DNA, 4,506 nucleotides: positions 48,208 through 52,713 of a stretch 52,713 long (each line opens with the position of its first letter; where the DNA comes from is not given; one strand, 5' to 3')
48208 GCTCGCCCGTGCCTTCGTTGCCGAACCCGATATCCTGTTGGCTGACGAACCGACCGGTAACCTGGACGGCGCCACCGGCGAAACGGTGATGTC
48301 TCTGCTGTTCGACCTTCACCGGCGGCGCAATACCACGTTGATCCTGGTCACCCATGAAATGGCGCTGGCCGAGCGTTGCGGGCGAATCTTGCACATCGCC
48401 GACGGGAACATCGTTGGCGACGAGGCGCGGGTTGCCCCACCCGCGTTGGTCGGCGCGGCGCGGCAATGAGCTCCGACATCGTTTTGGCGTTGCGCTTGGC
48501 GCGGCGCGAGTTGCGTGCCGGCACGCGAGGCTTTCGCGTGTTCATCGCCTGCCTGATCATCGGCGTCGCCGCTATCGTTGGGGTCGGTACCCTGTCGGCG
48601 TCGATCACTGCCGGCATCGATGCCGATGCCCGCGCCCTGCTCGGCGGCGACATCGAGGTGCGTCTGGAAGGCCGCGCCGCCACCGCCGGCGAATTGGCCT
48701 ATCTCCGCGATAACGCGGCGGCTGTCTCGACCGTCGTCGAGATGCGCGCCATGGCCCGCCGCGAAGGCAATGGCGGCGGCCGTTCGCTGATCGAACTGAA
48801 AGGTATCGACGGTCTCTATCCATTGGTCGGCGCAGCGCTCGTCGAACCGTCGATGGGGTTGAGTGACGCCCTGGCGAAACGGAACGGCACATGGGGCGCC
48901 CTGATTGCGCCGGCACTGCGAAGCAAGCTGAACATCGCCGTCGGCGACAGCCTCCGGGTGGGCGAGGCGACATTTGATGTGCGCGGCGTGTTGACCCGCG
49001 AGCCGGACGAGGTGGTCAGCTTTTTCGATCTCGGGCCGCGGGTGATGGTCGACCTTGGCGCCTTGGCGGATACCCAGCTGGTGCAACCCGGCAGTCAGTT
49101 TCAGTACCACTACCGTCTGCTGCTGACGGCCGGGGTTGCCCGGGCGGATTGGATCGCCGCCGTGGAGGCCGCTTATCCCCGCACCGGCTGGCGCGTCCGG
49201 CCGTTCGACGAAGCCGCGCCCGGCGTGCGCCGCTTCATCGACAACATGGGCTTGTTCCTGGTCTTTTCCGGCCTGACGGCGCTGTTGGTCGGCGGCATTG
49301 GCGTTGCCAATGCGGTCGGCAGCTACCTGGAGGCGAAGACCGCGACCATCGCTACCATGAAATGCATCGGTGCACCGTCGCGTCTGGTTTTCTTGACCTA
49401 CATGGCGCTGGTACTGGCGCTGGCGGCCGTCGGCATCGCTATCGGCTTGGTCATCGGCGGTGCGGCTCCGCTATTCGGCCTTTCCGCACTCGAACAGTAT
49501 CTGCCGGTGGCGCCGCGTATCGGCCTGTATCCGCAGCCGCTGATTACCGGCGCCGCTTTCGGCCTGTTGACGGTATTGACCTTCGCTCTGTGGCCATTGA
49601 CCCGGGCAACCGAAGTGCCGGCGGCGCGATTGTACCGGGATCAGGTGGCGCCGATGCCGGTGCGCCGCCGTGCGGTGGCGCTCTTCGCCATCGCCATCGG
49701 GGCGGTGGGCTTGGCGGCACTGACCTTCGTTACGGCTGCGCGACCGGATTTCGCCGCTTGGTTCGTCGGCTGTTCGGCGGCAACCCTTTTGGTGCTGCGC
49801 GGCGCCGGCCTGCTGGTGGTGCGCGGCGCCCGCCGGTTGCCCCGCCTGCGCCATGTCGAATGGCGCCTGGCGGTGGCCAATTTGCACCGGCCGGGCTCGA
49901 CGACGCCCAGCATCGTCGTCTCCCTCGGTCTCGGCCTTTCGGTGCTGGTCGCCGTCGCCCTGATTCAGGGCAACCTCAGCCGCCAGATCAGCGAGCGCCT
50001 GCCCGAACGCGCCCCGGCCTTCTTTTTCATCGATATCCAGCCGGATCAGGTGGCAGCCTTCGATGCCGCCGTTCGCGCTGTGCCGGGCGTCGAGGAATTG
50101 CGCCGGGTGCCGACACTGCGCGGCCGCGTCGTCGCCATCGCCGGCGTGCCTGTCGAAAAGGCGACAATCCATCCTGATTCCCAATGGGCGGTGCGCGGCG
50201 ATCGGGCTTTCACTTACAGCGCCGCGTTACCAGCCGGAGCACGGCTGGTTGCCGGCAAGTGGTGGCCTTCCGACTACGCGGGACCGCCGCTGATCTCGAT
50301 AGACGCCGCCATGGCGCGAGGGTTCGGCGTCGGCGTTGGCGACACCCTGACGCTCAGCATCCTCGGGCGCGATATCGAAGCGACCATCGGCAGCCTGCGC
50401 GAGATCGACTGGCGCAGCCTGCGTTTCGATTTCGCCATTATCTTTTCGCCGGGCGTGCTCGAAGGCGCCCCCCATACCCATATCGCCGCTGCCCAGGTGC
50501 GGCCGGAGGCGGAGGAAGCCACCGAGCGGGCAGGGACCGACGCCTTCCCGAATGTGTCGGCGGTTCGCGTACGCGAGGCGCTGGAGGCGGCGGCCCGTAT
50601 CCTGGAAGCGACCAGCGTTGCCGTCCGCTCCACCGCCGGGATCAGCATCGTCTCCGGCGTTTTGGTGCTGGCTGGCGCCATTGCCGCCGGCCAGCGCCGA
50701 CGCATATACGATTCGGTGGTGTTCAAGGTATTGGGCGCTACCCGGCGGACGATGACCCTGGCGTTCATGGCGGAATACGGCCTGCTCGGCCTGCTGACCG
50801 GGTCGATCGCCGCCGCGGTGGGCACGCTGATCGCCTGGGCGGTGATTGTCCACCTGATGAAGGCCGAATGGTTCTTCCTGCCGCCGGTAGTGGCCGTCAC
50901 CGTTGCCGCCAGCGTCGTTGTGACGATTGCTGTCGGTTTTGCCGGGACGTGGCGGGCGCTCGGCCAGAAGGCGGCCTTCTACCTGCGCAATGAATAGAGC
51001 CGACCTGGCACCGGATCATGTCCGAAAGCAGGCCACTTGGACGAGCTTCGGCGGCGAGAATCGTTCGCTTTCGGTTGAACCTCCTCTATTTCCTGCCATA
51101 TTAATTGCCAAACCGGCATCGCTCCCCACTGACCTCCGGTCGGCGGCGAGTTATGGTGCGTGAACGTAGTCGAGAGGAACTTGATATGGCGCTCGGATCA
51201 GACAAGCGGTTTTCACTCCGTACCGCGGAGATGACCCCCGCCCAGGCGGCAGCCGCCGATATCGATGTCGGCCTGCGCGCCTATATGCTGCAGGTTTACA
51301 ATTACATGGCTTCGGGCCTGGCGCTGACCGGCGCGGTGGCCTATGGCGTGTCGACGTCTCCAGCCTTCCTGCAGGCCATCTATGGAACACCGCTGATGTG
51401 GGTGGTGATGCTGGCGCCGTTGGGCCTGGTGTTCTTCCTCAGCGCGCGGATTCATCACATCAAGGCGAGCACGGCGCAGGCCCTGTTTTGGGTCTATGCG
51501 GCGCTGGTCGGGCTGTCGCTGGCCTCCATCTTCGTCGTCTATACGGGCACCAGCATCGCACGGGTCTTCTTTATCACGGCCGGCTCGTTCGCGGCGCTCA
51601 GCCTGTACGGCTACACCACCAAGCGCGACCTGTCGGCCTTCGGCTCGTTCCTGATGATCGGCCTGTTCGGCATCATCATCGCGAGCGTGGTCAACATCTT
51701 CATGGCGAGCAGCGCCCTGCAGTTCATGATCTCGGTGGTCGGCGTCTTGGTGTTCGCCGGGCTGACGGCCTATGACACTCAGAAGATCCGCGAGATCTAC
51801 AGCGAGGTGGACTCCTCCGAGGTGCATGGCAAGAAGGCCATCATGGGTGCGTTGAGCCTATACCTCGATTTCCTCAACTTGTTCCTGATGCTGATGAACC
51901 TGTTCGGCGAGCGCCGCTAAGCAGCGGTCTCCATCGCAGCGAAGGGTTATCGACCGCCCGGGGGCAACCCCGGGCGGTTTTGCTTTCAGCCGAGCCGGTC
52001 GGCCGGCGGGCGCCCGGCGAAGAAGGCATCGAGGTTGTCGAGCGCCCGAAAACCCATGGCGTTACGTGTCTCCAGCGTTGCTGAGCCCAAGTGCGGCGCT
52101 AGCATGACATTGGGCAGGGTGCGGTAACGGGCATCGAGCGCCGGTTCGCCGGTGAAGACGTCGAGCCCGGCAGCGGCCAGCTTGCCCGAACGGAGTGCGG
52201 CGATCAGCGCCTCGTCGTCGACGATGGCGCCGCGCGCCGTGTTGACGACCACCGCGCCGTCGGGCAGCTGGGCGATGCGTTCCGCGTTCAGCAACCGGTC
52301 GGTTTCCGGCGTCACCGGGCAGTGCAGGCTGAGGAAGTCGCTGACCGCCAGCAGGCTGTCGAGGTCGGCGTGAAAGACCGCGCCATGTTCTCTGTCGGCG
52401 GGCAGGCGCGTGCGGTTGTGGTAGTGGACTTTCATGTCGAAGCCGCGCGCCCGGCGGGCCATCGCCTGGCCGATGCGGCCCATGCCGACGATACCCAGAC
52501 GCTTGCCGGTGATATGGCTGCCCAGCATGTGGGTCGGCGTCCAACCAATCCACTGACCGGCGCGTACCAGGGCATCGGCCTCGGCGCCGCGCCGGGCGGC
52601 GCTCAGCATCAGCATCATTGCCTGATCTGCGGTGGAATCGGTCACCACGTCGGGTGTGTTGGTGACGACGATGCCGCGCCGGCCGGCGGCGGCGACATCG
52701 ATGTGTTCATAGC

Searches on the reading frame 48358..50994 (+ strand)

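Call 33: search_protein_families(library=pfam, proteins=[window:48358-50994:+], max_evalue=0.01)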
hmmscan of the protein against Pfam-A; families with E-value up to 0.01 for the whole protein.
window:48358-50994:+ (879 aa): 2 families
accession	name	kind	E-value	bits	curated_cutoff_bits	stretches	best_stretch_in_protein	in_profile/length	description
PF02687.27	FtsX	-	2e-15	57.3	25.5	2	760-870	4-118/120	FtsX-like permease C-terminal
PF12704.14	MacB_PCD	-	1.5e-11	45.4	27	2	63-268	5-203/207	MacB-like periplasmic core domain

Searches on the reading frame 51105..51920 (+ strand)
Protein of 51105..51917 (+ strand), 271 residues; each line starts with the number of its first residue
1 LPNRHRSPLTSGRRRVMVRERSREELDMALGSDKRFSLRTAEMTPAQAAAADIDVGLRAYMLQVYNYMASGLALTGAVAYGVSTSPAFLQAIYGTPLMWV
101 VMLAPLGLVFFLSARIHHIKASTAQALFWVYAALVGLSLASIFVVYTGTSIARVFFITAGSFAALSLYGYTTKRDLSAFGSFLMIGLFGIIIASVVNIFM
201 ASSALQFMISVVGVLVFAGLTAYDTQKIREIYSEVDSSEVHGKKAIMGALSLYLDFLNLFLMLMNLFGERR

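Call 33: search_protein_families(library=pfam, proteins=[window:51105-51917:+], max_evalue=0.01)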
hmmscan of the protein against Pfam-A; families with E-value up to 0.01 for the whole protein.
window:51105-51917:+ (271 aa): 1 family
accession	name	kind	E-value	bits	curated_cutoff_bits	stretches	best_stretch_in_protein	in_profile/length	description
PF01027.25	Bax1-I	-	1.9e-66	224.3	34.1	1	58-267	1-207/207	Inhibitor of apoptosis-promoting Bax1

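Call 65: find_encoding_contigs(protein=window:51186-51920:+, flank=10000, max_places=2)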
Protein window:51186-51920:+ (244 aa): 7 contigs read that carry it; 2 places shown.
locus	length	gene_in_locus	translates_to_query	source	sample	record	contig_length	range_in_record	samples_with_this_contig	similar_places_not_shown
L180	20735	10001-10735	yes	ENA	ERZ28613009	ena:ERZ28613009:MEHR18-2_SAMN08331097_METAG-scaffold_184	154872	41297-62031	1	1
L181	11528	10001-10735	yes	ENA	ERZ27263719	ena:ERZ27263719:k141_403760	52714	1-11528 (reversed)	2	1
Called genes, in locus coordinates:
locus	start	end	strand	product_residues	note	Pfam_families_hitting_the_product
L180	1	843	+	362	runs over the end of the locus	PF21016:RlmN_N, PF04055:Radical_SAM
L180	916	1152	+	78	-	-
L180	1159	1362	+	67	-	-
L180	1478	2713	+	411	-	PF00764:Arginosuc_synth, PF20979:Arginosuc_syn_C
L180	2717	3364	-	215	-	PF03167:UDG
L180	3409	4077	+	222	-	PF00702:Hydrolase, PF13419:HAD_2, PF13242:Hydrolase_like (weak)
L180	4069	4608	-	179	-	PF02834:LigT_PEase, PF10469:AKAP7_NLS (weak), PF13563:2_5_RNA_ligase2, PF02834:LigT_PEase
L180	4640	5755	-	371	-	PF08495:FIST, PF10442:FIST_C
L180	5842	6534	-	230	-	PF25182:NonGDSL, PF00657:Lipase_GDSL, PF13472:Lipase_GDSL_2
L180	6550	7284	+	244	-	PF00005:ABC_tran, PF13304:AAA_21 (faint)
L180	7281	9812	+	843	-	PF12704:MacB_PCD, PF02687:FtsX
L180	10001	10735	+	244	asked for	PF01027:Bax1-I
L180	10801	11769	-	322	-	PF00389:2-Hacid_dh, PF02826:2-Hacid_dh_C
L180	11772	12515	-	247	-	PF00106:adh_short, PF08659:KR (weak), PF23441:SDR (weak), PF13561:adh_short_C2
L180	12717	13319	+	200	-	PF00255:GSHPx, PF00578:AhpC-TSA (weak)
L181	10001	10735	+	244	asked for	PF01027:Bax1-I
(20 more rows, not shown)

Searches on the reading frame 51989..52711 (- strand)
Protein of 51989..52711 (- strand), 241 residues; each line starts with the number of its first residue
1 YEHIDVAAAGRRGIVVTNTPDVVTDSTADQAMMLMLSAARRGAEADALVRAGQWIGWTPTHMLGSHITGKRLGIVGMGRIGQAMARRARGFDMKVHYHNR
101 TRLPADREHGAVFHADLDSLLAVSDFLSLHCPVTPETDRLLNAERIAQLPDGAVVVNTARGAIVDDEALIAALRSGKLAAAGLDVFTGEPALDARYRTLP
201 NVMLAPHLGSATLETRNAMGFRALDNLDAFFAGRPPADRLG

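Call 33: search_protein_families(library=pfam, proteins=[window:51989-52711:-], max_evalue=0.01)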
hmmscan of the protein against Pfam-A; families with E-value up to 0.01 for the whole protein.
window:51989-52711:- (241 aa): 3 families
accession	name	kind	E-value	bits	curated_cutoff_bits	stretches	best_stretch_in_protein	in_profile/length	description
PF02826.25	2-Hacid_dh_C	-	8.1e-61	204.9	25.1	1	32-209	1-178/178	D-isomer specific 2-hydroxyacid dehydrogenase, NAD binding domain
PF00389.36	2-Hacid_dh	-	1.5e-14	54.2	24.6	1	1-239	72-132/134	D-isomer specific 2-hydroxyacid dehydrogenase, catalytic domain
PF03446.21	NAD_binding_2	-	9.3e-05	22.9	21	1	72-182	2-116/161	NAD binding domain of 6-phosphogluconate dehydrogenase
